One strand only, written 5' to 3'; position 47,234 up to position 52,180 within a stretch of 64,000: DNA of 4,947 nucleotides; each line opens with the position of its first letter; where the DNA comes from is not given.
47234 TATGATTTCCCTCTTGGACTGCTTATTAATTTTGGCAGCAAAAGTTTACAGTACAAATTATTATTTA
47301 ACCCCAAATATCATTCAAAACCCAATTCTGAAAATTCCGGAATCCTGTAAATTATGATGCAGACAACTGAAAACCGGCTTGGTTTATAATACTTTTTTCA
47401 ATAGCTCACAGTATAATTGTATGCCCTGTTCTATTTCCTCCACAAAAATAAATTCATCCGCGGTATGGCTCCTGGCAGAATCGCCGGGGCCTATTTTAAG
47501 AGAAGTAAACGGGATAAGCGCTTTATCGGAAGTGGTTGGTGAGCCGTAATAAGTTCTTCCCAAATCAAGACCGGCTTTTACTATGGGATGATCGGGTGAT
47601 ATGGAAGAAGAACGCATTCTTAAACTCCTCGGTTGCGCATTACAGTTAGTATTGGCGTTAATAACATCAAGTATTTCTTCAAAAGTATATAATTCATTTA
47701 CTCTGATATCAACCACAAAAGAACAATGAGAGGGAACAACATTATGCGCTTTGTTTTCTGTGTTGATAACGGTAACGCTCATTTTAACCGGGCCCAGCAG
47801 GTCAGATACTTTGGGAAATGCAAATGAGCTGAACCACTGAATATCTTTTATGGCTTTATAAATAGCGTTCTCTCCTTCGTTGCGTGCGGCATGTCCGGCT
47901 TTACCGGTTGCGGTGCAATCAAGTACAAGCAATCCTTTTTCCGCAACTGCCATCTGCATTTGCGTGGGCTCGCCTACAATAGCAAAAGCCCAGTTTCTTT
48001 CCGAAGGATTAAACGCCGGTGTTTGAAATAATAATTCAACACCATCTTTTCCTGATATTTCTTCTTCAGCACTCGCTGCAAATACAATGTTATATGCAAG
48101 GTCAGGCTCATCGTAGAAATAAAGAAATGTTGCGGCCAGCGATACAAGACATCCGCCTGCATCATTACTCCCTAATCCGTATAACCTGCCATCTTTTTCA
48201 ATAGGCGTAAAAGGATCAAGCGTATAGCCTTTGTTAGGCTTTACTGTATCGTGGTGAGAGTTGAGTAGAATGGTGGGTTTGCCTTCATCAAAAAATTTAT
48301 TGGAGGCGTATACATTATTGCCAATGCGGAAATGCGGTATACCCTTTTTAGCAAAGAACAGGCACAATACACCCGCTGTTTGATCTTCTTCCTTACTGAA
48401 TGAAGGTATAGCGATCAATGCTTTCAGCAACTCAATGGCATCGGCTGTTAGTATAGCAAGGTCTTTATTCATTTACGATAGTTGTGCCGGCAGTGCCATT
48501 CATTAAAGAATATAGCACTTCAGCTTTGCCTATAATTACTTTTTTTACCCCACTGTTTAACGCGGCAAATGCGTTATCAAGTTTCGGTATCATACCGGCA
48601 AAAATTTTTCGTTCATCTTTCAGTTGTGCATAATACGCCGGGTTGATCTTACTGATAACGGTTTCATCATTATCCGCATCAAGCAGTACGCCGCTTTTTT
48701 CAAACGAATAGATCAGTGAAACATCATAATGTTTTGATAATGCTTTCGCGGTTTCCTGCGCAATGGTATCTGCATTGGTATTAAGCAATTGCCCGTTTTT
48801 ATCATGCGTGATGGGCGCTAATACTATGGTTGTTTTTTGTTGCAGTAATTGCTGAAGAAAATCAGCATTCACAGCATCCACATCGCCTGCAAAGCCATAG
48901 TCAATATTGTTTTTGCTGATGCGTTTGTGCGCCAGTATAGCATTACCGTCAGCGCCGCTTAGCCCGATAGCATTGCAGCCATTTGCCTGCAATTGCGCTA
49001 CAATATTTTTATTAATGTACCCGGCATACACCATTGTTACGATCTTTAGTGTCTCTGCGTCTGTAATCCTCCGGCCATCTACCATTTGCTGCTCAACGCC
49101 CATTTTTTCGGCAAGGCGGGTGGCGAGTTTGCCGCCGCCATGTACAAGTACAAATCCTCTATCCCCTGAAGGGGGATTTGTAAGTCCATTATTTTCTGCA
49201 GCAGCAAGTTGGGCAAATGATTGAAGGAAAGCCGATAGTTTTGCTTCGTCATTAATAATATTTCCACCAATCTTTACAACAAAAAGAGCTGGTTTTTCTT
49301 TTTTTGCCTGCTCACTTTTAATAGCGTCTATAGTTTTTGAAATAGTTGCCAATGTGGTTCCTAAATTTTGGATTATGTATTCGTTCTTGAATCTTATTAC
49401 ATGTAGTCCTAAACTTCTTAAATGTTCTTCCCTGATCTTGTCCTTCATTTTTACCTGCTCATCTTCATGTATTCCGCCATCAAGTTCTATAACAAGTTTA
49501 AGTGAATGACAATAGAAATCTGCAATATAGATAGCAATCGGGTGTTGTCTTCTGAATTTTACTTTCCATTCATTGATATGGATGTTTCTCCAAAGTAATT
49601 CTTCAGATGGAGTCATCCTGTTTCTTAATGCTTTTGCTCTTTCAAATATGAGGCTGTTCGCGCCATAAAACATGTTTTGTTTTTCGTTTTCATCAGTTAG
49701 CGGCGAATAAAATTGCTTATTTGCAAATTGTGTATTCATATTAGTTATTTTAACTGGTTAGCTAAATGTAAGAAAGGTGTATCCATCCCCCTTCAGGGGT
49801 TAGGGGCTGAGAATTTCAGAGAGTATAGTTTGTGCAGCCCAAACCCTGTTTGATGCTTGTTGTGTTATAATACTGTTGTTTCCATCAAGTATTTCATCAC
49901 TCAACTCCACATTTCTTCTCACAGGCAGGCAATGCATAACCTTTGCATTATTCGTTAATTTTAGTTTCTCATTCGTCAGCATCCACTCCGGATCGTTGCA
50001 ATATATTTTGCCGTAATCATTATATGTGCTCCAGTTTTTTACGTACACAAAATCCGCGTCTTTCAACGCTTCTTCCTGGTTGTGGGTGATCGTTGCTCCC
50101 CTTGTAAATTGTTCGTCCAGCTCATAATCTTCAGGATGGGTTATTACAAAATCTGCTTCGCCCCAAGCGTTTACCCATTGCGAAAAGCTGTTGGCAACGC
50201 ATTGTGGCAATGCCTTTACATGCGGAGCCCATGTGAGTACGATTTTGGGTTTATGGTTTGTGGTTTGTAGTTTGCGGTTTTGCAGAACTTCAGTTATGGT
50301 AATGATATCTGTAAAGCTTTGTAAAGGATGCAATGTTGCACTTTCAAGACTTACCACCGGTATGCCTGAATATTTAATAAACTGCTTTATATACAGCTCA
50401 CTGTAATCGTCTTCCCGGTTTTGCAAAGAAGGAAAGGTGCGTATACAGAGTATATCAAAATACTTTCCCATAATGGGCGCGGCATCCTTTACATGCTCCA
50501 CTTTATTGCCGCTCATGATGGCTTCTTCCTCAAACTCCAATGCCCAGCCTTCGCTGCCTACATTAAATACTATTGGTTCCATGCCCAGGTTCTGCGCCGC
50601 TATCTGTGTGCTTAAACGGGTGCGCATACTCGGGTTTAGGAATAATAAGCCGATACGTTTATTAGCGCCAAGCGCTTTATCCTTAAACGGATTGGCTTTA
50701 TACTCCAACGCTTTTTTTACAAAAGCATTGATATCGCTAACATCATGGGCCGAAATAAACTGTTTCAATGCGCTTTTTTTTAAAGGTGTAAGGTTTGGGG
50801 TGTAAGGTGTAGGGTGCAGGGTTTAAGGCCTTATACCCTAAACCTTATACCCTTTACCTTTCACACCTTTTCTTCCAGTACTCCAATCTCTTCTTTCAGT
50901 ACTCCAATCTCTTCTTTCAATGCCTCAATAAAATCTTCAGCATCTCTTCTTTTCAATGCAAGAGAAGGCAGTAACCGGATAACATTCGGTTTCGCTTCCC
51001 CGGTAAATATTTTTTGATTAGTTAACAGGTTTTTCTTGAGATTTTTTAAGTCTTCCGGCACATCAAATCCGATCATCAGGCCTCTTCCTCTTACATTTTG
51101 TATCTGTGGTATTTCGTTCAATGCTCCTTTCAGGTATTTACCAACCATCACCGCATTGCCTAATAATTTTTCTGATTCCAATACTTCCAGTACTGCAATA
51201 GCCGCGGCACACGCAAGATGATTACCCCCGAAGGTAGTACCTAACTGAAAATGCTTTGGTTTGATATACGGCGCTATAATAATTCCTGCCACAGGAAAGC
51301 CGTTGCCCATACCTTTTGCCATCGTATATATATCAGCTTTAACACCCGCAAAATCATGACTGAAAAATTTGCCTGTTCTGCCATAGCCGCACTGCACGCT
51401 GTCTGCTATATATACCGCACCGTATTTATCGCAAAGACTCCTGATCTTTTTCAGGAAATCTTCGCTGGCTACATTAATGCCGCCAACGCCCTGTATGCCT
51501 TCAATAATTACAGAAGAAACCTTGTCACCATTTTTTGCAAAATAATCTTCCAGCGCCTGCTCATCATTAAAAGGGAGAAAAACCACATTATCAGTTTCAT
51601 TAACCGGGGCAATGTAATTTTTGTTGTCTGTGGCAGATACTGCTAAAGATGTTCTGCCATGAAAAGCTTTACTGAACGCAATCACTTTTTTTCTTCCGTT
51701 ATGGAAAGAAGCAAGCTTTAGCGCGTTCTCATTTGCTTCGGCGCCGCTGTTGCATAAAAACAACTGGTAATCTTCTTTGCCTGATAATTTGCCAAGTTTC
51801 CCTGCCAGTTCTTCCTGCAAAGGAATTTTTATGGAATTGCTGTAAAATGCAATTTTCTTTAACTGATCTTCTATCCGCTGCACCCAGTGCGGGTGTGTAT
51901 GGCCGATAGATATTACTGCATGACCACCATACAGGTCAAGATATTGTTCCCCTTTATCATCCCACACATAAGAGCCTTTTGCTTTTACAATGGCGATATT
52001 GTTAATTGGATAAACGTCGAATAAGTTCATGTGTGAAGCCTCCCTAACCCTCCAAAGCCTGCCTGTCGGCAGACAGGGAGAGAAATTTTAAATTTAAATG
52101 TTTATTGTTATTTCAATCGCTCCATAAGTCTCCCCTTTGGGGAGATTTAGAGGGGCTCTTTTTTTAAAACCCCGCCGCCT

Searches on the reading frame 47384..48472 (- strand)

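Call 67: search_protein_families(library=ncbifam, proteins=[window:47384-48472:-], max_evalue=0.00001)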
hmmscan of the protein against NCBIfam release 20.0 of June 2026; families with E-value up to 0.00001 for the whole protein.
window:47384-48472:- (362 aa): 38 families (the best 25 are shown)
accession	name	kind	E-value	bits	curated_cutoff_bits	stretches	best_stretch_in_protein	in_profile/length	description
TIGR01910.1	DapE-ArgE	subfamily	3.9e-35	121.7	217.6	1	13-349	1-369/373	ArgE/DapE family deacylase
NF005710.0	PRK07522.1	subfamily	2.8e-33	115.6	412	1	11-283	9-291/391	acetylornithine deacetylase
NF009555.0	PRK13004.1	equivalog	5.9e-33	114.3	321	1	9-281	14-285/399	YgeY family selenium metabolism-linked hydrolase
NF009557.0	PRK13009.1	equivalog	7.8e-31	107.5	284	1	10-360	3-373/377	succinyl-diaminopimelate desuccinylase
NF006399.0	PRK08651.1-2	equivalog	3.5e-30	105.3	381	1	62-246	63-265/405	succinyl-diaminopimelate desuccinylase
TIGR01892.1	AcOrn-deacetyl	equivalog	3.5e-28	98.7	297.7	1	62-352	56-359/365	acetylornithine deacetylase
NF006365.0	PRK08588.1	subfamily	6.1e-27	94.9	289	1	10-296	7-296/383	succinyl-diaminopimelate desuccinylase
NF003367.0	PRK04443.1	equivalog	1e-25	90.8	363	1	9-359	6-343/349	[LysW]-lysine hydrolase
TIGR01900.1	dapE-gram_pos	equivalog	8.6e-25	87.4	304.2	1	9-356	2-348/351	succinyl-diaminopimelate desuccinylase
TIGR01246.1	dapE_proteo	equivalog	5.7e-23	81.5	361.8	1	13-273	2-270/370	succinyl-diaminopimelate desuccinylase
NF003474.0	PRK05111.1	equivalog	1.6e-22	80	460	1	61-282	68-289/383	acetylornithine deacetylase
NF006400.0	PRK08651.1-3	equivalog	2.6e-22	79.2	374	1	62-259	80-286/410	succinyl-diaminopimelate desuccinylase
NF006402.0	PRK08651.1-5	equivalog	7.7e-22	77.8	369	1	51-300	44-286/369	succinyl-diaminopimelate desuccinylase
NF006439.0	PRK08737.1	equivalog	2.2e-21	76.4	345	1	63-242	61-233/364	acetylornithine deacetylase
NF001747.0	PRK00466.1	equivalog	2.9e-21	75.6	288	1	4-359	4-340/346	N-acetyl-lysine deacetylase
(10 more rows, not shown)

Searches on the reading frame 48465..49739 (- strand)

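Call 67: search_protein_families(library=ncbifam, proteins=[window:48465-49739:-], max_evalue=0.00001)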
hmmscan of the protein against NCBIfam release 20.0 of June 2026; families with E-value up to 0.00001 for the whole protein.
window:48465-49739:- (424 aa): 10 families
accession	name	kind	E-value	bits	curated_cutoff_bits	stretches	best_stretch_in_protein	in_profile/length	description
TIGR00761.1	argB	equivalog_domain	1.6e-54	184.9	151.3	1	153-403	2-231/231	acetylglutamate kinase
NF010662.0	PRK14058.1-4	equivalog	2.6e-34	118.6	194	1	154-423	3-263/264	[LysW]-aminoadipate/[LysW]-glutamate kinase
NF010659.0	PRK14058.1-1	equivalog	8.5e-34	116.9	223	1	191-419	27-262/267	[LysW]-aminoadipate kinase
NF010661.0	PRK14058.1-3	equivalog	4.6e-28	98.1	251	1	194-417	30-264/283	acetylglutamate/acetylaminoadipate kinase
NF003387.0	PRK04531.1-2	equivalog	2.1e-22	79.2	426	1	143-395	29-256/441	acetylglutamate kinase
NF003641.0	PRK05279.1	equivalog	3.4e-18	65.7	344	1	153-402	28-265/441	amino-acid N-acetyltransferase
TIGR01890.1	N-Ac-Glu-synth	equivalog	5.7e-17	61.8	202.85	1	196-403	51-254/429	amino-acid N-acetyltransferase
NF003386.0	PRK04531.1-1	equivalog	7.3e-17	61.4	417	1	150-388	41-254/442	acetylglutamate kinase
NF007294.0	PRK09767.1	equivalog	1.5e-16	60.5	218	1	33-138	7-111/117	DUF559 domain-containing protein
NF010660.0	PRK14058.1-2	equivalog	3.9e-14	53.1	241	1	193-404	27-240/249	[LysW]-aminoadipate/[LysW]-glutamate kinase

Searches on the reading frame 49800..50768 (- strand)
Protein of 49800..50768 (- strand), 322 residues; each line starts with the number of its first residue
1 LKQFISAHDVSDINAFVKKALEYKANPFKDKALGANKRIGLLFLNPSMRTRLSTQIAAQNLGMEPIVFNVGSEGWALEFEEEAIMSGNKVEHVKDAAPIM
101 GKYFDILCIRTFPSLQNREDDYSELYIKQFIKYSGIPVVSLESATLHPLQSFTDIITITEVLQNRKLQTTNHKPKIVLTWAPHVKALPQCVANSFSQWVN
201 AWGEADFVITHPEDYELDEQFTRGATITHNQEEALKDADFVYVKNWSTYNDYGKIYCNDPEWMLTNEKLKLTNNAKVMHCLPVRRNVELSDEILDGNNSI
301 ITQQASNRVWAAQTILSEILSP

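Call 67: search_protein_families(library=ncbifam, proteins=[window:49800-50768:-], max_evalue=0.00001)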
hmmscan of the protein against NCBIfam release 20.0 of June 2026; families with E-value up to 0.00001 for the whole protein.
window:49800-50768:- (322 aa): 15 families
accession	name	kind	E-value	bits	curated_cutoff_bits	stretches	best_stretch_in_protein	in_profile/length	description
NF003384.0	PRK04523.1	equivalog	3.6e-80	269.5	288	1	1-320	3-333/336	N-acetylornithine carbamoyltransferase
NF001986.0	PRK00779.1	subfamily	9e-39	133.4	306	1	2-320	6-304/307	ornithine carbamoyltransferase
TIGR00658.1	orni_carb_tr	equivalog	8.1e-34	117.2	280.85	1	5-320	4-303/304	ornithine carbamoyltransferase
TIGR04384.1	putr_carbamoyl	exception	3.5e-29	102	500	1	12-318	18-305/330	putrescine carbamoyltransferase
NF011380.0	PRK14805.1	equivalog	1.4e-25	90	421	2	224-321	200-301/302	ornithine carbamoyltransferase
NF002032.1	PRK00856.1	equivalog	1.7e-24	86.5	263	1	9-319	10-296/297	aspartate carbamoyltransferase catalytic subunit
TIGR00670.1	asp_carb_tr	equivalog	1.5e-20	73.5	236.95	1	8-320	9-303/304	aspartate carbamoyltransferase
NF003286.0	PRK04284.1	subfamily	2.8e-15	56.3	515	1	31-286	41-279/332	ornithine carbamoyltransferase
NF011379.0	PRK14804.1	equivalog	8e-15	54.7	373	1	133-319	117-308/311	ornithine carbamoyltransferase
NF009213.0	PRK12562.1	subfamily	1.5e-10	41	559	0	12-166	19-153/334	ornithine carbamoyltransferase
NF010387.0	PRK13814.1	equivalog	2.3e-10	39.9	660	1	39-316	48-299/310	aspartate carbamoyltransferase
NF002470.0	PRK01713.1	equivalog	3.7e-10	39.8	545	0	36-162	46-150/334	ornithine carbamoyltransferase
NF005538.0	PRK07200.1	equivalog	3e-08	33.1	453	1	43-250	67-276/396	knotted carbamoyltransferase YgeW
TIGR03316.1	ygeW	equivalog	3e-08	33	500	1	42-250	63-273/391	knotted carbamoyltransferase YgeW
NF006046.0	PRK08192.1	equivalog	1.3e-07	31.2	512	1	38-309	47-306/339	aspartate carbamoyltransferase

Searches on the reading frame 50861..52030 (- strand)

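Call 67: search_protein_families(library=ncbifam, proteins=[window:50861-52030:-], max_evalue=0.00001)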
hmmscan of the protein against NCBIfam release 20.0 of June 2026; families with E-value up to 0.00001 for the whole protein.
window:50861-52030:- (389 aa): 69 families (the best 25 are shown)
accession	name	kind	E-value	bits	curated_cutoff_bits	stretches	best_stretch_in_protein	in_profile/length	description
TIGR00707.1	argD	subfamily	1.7e-104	349.7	410.05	1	4-374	3-379/381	acetylornithine/succinylornithine family transaminase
NF002874.0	PRK03244.1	equivalog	4.5e-100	335.2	457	1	3-375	18-392/399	acetylornithine transaminase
NF002325.0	PRK01278.1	subfamily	2.2e-96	322.9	372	1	2-379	5-390/395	acetylornithine transaminase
NF002797.0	PRK02936.1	equivalog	8.3e-96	321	496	1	2-375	3-377/385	acetylornithine transaminase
NF045491.1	LysJ_Sulfobales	equivalog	3.2e-82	276.5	700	1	1-375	1-377/386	[LysW]-aminoadipate semialdehyde/glutamate semialdehyde transaminase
NF003468.0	PRK05093.1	subfamily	1.2e-81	274.5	522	1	5-375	18-399/405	acetylornithine/succinyldiaminopimelate transaminase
NF042418.1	LysJ_Th_th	equivalog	5.9e-80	269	700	1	6-373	14-383/386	[LysW]-aminoadipate semialdehyde transaminase LysJ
NF005993.0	PRK08117.1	subfamily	1.3e-79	267.9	574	2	167-377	204-429/433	aspartate aminotransferase family protein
NF004426.0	PRK05769.1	equivalog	5.3e-78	262.8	552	1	12-376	38-438/441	acetyl ornithine aminotransferase family protein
NF003273.0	PRK04260.1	equivalog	2.9e-77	259.8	616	1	2-373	3-373/376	acetylornithine transaminase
TIGR03246.1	arg_catab_astC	subfamily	1.6e-75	254.5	609.95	1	6-372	13-390/397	acetylornithine/succinylornithine family transaminase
NF003087.0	PRK04013.1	equivalog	8.9e-72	242.2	528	1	12-371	8-354/364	acetylornithine/acetyl-lysine aminotransferase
NF008570.0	PRK11522.1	equivalog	6.8e-71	239.2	612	1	17-380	75-459/464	putrescine aminotransferase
NF009047.0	PRK12381.1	subfamily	8.2e-71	238.9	630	1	5-375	16-397/406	bifunctional succinylornithine transaminase/acetylornithine transaminase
NF003145.0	PRK04073.1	equivalog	9.8e-69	231.8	656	1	11-372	23-392/396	ornithine--oxo-acid transaminase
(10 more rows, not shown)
